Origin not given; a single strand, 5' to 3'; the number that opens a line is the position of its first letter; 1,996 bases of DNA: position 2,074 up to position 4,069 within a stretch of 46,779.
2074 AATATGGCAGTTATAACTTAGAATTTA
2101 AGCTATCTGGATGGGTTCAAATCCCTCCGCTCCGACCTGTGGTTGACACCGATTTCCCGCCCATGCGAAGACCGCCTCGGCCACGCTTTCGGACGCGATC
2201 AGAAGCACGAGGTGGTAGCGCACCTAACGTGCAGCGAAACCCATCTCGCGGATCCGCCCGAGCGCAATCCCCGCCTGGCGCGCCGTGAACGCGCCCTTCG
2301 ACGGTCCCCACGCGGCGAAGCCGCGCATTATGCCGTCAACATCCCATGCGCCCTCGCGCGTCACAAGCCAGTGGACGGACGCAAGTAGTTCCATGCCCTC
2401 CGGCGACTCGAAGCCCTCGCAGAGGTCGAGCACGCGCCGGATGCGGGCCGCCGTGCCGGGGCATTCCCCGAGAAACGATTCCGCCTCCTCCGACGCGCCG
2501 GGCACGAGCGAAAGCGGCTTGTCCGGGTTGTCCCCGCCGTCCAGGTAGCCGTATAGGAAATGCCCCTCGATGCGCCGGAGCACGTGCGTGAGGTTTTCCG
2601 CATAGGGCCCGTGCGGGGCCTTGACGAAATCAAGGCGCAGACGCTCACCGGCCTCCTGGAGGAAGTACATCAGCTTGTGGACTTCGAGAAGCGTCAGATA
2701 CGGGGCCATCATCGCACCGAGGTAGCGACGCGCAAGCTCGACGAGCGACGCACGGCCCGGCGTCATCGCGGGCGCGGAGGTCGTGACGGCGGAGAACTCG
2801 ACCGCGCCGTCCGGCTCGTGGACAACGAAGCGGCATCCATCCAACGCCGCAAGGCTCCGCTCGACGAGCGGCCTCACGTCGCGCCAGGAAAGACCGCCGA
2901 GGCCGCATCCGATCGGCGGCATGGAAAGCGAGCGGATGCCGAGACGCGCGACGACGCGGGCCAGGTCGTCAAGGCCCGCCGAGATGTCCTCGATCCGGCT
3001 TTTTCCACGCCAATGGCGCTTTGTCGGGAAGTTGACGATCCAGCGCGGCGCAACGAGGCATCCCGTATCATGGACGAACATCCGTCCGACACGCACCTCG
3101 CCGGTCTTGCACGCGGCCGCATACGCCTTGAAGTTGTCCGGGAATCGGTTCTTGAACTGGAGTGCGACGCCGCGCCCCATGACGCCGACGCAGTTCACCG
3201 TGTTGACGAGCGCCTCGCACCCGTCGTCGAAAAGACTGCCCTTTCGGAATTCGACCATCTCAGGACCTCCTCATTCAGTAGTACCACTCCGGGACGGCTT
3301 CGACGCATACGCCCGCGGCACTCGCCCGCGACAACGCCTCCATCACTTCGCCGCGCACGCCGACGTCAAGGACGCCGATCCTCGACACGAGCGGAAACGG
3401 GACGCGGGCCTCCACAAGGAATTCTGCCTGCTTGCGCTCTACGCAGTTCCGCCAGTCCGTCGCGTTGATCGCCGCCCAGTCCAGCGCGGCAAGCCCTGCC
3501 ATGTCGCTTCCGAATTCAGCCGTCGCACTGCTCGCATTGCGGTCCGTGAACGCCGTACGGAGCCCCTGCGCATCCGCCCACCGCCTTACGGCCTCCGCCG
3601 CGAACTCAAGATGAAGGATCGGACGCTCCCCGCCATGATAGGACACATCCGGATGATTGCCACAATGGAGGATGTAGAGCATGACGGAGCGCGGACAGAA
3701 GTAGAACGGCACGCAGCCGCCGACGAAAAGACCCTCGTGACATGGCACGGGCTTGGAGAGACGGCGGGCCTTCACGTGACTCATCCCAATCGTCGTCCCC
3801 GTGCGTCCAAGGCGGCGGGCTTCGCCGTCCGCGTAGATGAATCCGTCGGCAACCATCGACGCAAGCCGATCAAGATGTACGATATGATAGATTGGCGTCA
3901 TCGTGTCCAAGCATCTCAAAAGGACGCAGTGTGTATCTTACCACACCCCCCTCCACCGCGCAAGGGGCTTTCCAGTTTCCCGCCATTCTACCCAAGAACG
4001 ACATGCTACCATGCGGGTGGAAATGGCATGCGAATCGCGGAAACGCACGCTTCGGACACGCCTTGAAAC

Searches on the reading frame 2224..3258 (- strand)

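Call 79: search_protein_families(library=pfam, max_evalue=0.001, proteins=[window:2224-3258:-])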
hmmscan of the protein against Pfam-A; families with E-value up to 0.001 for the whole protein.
window:2224-3258:- (344 aa): 1 family
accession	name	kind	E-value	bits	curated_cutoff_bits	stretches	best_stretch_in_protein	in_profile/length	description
PF01661.27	Macro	-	6.7e-24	84.6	22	1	18-130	1-116/118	Macro domain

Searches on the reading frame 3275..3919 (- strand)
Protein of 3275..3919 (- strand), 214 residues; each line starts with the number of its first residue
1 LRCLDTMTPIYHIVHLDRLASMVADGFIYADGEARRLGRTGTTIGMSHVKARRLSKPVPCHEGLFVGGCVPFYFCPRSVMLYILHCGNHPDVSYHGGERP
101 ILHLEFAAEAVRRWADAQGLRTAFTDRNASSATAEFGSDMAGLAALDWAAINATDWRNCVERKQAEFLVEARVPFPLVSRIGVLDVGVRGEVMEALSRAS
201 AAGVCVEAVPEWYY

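Call 79: search_protein_families(library=pfam, max_evalue=0.001, proteins=[window:3275-3919:-])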
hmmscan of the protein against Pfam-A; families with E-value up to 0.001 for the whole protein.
window:3275-3919:- (214 aa): 1 family
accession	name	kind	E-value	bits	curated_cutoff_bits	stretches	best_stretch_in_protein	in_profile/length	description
PF14487.12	DarT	-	1.3e-52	178.9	22.5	1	11-214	1-201/201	ssDNA thymidine ADP-ribosyltransferase, DarT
